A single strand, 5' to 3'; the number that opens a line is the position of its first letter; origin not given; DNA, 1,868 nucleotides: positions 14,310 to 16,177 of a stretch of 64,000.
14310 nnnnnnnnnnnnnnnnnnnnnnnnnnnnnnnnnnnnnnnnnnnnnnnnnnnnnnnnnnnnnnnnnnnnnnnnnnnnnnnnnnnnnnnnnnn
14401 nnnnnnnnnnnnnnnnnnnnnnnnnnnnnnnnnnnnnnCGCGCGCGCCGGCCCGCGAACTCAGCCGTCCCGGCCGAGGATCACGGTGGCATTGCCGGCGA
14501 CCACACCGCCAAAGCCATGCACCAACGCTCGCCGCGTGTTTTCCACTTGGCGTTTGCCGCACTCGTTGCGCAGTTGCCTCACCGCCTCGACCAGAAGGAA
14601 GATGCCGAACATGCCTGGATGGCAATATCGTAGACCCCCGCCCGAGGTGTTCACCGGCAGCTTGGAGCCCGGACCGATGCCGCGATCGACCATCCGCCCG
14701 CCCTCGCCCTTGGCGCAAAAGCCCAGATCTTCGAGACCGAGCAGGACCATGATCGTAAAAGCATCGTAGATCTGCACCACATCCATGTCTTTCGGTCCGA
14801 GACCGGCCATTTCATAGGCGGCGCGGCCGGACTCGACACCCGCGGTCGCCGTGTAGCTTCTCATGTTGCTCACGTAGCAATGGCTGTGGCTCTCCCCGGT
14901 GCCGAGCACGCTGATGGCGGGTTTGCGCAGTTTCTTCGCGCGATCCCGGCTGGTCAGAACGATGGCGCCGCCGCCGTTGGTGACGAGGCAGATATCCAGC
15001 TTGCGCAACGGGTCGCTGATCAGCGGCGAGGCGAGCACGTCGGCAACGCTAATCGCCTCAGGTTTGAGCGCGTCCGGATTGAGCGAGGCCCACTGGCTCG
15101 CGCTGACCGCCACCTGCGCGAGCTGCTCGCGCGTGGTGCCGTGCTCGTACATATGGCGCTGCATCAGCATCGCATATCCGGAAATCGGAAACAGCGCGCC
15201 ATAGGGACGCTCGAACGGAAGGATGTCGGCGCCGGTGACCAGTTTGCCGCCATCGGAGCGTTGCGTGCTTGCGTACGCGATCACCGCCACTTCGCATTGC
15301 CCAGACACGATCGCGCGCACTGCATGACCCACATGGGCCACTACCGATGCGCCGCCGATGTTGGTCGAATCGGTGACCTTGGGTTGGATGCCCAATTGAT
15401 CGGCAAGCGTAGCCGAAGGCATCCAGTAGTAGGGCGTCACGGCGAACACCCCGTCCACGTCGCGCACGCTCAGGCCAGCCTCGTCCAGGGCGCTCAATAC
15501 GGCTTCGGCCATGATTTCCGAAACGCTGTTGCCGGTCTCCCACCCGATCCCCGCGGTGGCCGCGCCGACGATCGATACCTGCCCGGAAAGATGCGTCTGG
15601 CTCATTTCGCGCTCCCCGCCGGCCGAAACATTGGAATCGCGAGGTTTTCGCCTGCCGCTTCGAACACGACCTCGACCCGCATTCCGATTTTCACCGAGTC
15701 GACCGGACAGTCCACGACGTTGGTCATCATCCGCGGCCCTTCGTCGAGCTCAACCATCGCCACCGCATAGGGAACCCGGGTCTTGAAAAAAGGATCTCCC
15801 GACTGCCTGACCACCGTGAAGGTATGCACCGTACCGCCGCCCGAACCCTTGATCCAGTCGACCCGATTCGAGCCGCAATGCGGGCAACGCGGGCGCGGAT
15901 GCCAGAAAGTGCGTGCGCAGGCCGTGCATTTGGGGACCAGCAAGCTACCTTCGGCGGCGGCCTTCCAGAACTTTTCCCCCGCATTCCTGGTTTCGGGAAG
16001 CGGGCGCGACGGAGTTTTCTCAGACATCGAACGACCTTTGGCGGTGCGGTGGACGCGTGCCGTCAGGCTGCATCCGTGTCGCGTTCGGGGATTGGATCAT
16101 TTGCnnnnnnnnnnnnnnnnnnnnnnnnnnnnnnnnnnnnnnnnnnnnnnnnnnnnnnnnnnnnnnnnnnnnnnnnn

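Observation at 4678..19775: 13-gene co-directional block (plus one divergent gene) encoding a split biotin-dependent carboxylase of unknown substrate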

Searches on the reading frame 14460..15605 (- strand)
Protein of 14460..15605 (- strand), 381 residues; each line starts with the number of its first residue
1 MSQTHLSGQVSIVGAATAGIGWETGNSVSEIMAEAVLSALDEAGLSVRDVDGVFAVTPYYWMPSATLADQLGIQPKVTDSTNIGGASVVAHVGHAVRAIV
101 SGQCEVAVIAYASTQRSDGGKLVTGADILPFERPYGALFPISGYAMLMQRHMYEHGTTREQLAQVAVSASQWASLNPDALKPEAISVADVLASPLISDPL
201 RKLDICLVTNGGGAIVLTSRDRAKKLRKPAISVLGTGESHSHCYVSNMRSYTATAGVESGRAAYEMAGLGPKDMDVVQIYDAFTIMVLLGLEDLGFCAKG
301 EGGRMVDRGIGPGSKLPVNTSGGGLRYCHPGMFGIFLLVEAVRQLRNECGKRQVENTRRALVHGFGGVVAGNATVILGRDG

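Call 3: search_protein_families(library=pfam, proteins=[window:14460-15605:-], max_evalue=0.01)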
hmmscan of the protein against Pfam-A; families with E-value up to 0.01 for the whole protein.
window:14460-15605:- (381 aa): 2 families
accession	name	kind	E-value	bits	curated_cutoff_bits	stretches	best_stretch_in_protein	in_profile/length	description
PF22691.2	Thiolase_C_1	-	9.6e-60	200.9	28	1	237-379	1-144/144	Thiolase C-terminal domain-like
PF02803.24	Thiolase_C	-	3.5e-07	30.3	27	1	254-355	22-107/123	Thiolase, C-terminal domain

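Call 5: search_protein_families(library=ncbifam, proteins=[window:14460-15605:-], max_evalue=0.001)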
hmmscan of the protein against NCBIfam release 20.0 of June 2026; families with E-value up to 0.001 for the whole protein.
window:14460-15605:- (381 aa): 26 families (the best 25 are shown)
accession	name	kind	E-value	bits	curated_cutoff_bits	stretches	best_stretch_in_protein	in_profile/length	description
NF004811.0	PRK06158.1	subfamily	5.9e-144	479.8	421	1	2-379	2-380/384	acetyl-CoA acetyltransferase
NF006010.0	PRK08142.1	subfamily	7.3e-103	344.3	462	1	7-379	4-387/388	thiolase domain-containing protein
NF004720.0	PRK06064.1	subfamily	3.2e-68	230.3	420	1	9-378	3-386/389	thiolase domain-containing protein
NF005892.0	PRK07855.1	subfamily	9.7e-66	222.2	469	1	5-377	3-387/390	lipid-transfer protein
NF053570.1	AcCoTHIOL_METTL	equivalog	3.5e-57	194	600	1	9-379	3-383/385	acetyl-CoA acetyltransferase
NF009228.0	PRK12578.1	subfamily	1.4e-53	181.9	485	1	9-369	4-377/387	thiolase domain-containing protein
NF004982.0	PRK06365.1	equivalog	4.2e-47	161.2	695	2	62-237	76-256/430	thiolase domain-containing protein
NF004715.0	PRK06059.1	equivalog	1.8e-46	158.9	424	1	9-375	5-396/399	lipid-transfer protein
NF004810.0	PRK06157.1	equivalog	4.1e-41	141.5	403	1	5-373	4-389/400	acetyl-CoA acetyltransferase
NF006180.0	PRK08313.1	subfamily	7.8e-41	140.2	514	1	21-379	18-384/389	thiolase domain-containing protein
NF006102.0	PRK08256.1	subfamily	3e-39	135.2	436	1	148-367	155-381/394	lipid-transfer protein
NF053628.1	BnzsclthlBbsBGT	equivalog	3.9e-38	131.3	750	1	92-372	91-375/389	benzoylsuccinyl-CoA thiolase subunit BbsB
NF005704.0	PRK07516.1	subfamily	4.9e-37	127.8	412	1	9-377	3-385/389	thiolase domain-containing protein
NF004721.0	PRK06065.1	equivalog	1.1e-34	119.9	455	1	3-376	5-390/393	thiolase domain-containing protein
NF004722.0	PRK06066.1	equivalog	2.6e-32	112.3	516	1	9-375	5-380/385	thiolase domain-containing protein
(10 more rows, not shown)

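Call 36: search_solved_structures(query=window:14460-15605:-, max_evalue=1e-10, show_alignments=2)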
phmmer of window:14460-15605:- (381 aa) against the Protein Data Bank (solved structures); distinct sequences matched with E-value up to 1e-10: 19.
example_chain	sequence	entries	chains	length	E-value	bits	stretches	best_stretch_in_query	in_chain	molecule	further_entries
4u4e_A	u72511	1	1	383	7.1e-104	351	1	4-379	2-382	Thiolase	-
9myr_A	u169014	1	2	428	2.2e-52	181.6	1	30-377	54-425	Nonspecific lipid-transfer protein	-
7yvy_A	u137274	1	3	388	7e-40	140.5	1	12-376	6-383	Acetyl-CoA acetyltransferase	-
6ok1_A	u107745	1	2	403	3.1e-39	138.3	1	6-368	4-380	Lipid-transfer protein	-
4yzo_A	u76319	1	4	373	6.4e-34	120.8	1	118-377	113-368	Putative acyl-CoA acyltransferase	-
7pxp_C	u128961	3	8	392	9.5e-32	113.7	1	115-372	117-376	Benzoylsuccinyl-CoA thiolase subunit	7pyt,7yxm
6esq_A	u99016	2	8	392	4.3e-29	105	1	10-356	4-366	acetoacetyl-CoA thiolase | Acetyl-CoA acetyltransferase thiolase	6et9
6hsj_A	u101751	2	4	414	1.3e-24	90.2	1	149-369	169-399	SCP2-thiolase (type-1)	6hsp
6hrv_A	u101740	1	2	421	1.3e-24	90.2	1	149-369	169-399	SCP2-thiolase (type-1)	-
5ab4_A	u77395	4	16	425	2.2e-24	89.5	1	260-377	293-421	SCP2-THIOLASE LIKE PROTEIN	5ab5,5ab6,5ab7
9skh_I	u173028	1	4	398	2.3e-19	73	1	257-378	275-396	2,4-diacetylphloroglucinol biosynthesis protein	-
9skm_I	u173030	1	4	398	2.7e-19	72.7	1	257-378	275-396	2,4-diacetylphloroglucinol biosynthesis protein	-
4bia_A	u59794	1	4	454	4.5e-19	72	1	193-357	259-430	3-KETOACYL-COA THIOLASE, PUTATIVE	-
4bi9_A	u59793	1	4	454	1.7e-18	70.1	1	193-357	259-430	3-KETOACYL-COA THIOLASE, PUTATIVE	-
5m3k_C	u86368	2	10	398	4.3e-18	68.8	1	257-380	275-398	2,4-diacetylphloroglucinol biosynthesis protein PhlC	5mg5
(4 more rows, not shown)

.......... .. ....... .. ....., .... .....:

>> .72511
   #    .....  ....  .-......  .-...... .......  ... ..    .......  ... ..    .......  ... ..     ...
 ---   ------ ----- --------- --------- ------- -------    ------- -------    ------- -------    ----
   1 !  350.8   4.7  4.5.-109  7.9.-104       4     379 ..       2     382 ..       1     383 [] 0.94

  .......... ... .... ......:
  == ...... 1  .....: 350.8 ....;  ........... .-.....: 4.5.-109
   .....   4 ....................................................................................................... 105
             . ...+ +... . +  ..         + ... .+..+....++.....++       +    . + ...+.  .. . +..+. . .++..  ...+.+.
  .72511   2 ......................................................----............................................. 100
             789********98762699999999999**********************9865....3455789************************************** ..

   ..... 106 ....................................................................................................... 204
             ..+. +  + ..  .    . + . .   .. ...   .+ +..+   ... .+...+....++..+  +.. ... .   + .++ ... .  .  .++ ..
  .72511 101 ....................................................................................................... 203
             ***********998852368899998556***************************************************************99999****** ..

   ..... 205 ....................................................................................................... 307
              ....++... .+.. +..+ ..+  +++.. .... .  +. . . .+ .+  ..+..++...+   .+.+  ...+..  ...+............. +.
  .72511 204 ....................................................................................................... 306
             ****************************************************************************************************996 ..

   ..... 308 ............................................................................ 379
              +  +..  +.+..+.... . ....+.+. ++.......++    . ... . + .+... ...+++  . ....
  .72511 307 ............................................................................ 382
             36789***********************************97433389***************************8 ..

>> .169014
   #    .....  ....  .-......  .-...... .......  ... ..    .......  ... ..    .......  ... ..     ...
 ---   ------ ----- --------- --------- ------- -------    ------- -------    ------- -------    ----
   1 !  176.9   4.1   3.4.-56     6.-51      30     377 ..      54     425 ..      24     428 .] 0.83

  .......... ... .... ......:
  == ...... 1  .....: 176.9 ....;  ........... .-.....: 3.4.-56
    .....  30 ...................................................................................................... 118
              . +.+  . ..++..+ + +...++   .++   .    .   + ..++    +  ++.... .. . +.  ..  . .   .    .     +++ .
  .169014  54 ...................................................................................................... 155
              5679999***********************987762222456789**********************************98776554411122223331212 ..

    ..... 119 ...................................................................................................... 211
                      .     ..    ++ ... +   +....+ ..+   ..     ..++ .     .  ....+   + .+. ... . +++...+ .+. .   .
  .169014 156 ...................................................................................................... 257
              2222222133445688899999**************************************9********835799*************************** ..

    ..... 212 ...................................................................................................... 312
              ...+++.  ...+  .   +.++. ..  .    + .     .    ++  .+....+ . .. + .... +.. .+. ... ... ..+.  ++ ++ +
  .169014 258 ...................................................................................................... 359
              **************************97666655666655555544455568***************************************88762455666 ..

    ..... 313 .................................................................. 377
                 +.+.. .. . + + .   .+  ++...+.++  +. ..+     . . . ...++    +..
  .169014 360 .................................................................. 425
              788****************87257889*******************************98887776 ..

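Call 44: search_solved_structures(query=window:14460-15605:-, max_evalue=1e-30, show_alignments=5)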
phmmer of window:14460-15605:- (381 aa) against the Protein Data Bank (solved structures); distinct sequences matched with E-value up to 1e-30: 6.
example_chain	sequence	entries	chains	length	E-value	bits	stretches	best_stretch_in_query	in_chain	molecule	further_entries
4u4e_A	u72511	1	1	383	7.1e-104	351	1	4-379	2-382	Thiolase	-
9myr_A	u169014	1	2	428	2.2e-52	181.6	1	30-377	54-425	Nonspecific lipid-transfer protein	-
7yvy_A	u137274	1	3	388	7e-40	140.5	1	12-376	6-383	Acetyl-CoA acetyltransferase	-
6ok1_A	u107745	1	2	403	3.1e-39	138.3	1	6-368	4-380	Lipid-transfer protein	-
4yzo_A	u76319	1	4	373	6.4e-34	120.8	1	118-377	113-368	Putative acyl-CoA acyltransferase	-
7pxp_C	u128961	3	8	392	9.5e-32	113.7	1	115-372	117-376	Benzoylsuccinyl-CoA thiolase subunit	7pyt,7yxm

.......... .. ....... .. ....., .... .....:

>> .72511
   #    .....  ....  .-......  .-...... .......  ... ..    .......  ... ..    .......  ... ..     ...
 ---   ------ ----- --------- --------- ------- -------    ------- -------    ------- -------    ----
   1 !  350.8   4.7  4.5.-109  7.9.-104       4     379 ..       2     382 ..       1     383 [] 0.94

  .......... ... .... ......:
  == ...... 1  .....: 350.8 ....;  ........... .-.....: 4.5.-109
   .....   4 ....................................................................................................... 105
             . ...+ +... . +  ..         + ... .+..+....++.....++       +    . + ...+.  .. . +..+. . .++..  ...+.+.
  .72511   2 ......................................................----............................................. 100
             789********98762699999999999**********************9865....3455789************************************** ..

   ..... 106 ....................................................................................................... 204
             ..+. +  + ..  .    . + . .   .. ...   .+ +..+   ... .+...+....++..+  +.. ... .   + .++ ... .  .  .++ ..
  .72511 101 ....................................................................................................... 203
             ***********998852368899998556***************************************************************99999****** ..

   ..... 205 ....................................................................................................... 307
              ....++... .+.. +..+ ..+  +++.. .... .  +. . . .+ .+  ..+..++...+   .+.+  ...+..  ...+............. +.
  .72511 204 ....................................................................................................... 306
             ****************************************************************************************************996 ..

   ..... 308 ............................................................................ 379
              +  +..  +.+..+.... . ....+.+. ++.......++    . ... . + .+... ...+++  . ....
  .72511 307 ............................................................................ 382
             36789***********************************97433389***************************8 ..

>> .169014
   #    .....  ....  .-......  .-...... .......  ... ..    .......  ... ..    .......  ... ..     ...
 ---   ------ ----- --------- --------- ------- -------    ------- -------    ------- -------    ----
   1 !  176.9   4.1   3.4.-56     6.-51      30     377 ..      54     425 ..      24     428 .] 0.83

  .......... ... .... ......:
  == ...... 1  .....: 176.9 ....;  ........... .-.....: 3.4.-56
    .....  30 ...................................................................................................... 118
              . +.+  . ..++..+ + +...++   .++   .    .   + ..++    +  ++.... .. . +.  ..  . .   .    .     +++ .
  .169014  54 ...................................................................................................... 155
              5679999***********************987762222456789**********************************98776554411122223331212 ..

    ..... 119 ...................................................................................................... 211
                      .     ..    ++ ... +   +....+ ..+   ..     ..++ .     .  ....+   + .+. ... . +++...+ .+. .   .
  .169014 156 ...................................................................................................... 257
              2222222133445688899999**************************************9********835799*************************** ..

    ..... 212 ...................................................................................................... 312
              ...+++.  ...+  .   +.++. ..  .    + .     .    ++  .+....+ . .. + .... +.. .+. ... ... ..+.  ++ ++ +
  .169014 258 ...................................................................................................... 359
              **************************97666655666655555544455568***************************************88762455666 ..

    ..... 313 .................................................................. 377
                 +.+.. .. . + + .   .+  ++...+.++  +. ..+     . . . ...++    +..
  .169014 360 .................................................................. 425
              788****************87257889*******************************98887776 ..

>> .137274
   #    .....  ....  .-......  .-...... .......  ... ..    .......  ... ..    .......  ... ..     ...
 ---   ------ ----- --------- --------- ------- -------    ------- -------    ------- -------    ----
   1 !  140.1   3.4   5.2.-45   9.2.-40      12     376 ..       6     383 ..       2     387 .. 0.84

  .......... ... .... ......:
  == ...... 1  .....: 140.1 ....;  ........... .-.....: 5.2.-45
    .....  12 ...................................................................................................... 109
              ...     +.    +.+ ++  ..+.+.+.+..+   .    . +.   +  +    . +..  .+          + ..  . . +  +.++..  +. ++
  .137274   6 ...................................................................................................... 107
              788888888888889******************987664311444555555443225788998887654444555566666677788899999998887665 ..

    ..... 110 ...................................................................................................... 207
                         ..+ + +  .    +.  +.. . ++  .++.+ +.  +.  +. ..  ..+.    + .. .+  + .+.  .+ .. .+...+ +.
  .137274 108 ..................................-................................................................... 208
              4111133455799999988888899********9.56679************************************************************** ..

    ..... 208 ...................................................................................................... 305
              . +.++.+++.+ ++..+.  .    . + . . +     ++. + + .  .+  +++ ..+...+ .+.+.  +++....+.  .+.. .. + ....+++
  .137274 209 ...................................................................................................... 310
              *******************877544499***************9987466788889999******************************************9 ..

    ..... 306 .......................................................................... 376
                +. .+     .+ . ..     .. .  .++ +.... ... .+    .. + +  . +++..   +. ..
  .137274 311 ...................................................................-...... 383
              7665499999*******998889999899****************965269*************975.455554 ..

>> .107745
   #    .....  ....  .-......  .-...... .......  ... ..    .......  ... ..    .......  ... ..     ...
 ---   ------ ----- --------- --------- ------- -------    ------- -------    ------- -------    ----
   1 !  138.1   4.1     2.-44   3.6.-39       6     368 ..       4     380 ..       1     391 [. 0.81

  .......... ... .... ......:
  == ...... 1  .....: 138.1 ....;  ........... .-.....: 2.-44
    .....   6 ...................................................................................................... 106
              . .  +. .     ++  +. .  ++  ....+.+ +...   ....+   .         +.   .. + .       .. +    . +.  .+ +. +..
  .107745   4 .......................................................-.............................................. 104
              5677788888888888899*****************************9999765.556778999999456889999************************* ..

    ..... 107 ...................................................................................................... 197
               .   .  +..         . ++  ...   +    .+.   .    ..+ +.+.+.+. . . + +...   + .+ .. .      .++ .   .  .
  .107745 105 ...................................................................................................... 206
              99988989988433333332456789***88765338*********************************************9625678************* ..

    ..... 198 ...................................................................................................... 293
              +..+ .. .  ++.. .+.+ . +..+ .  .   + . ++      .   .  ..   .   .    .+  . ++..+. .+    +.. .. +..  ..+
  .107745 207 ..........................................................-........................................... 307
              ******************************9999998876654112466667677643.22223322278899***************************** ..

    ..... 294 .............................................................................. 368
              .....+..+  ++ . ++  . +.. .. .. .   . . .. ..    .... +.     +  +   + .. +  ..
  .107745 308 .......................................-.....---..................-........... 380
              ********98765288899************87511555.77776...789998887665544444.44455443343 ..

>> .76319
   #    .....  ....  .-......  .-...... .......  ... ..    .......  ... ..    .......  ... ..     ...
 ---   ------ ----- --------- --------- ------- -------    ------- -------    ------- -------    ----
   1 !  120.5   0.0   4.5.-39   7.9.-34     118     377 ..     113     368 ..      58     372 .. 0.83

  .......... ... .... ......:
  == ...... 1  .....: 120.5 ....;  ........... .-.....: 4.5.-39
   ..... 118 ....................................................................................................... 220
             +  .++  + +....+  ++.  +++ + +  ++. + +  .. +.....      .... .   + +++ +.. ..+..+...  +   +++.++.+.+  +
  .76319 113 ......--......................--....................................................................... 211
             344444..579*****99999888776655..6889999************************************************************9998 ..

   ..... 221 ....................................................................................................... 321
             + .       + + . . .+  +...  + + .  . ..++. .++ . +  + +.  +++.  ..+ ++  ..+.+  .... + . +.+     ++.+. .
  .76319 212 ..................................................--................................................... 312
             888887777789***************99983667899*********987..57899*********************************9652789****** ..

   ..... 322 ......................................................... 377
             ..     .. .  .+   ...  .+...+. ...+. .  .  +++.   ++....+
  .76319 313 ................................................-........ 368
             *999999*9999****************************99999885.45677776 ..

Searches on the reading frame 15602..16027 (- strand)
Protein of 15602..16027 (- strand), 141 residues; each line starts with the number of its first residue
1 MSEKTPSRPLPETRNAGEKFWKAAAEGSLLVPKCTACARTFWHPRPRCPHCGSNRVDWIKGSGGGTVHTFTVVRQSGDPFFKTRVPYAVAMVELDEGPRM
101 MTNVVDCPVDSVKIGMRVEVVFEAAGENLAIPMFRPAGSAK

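Call 4: search_protein_families(library=pfam, proteins=[window:15602-16027:-], max_evalue=0.01)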
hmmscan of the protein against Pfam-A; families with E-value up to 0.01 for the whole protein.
window:15602-16027:- (141 aa): 3 families
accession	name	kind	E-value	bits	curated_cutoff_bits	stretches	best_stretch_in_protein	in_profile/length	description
PF01796.24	OB_ChsH2_C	-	5.5e-26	90.7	27.1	1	58-123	1-65/65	ChsH2, C-terminal OB-fold domain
PF12172.15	zf-ChsH2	-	6e-13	48.8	23.2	1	21-53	1-33/37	ChsH2, rubredoxin-like zinc ribbon domain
PF01155.25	HypA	-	0.0025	18.3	28.9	1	32-62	71-103/112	Hydrogenase/urease nickel incorporation, metallochaperone, hypA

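Call 6: search_protein_families(library=ncbifam, proteins=[window:15602-16027:-], max_evalue=0.001)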
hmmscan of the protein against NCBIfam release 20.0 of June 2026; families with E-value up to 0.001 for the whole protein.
window:15602-16027:- (141 aa): 1 family
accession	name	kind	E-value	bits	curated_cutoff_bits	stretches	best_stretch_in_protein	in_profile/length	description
NF053627.1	BnzsclthlBbsAGT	equivalog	4.8e-05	23.4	250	1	33-125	40-128/145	benzoylsuccinyl-CoA thiolase subunit BbsA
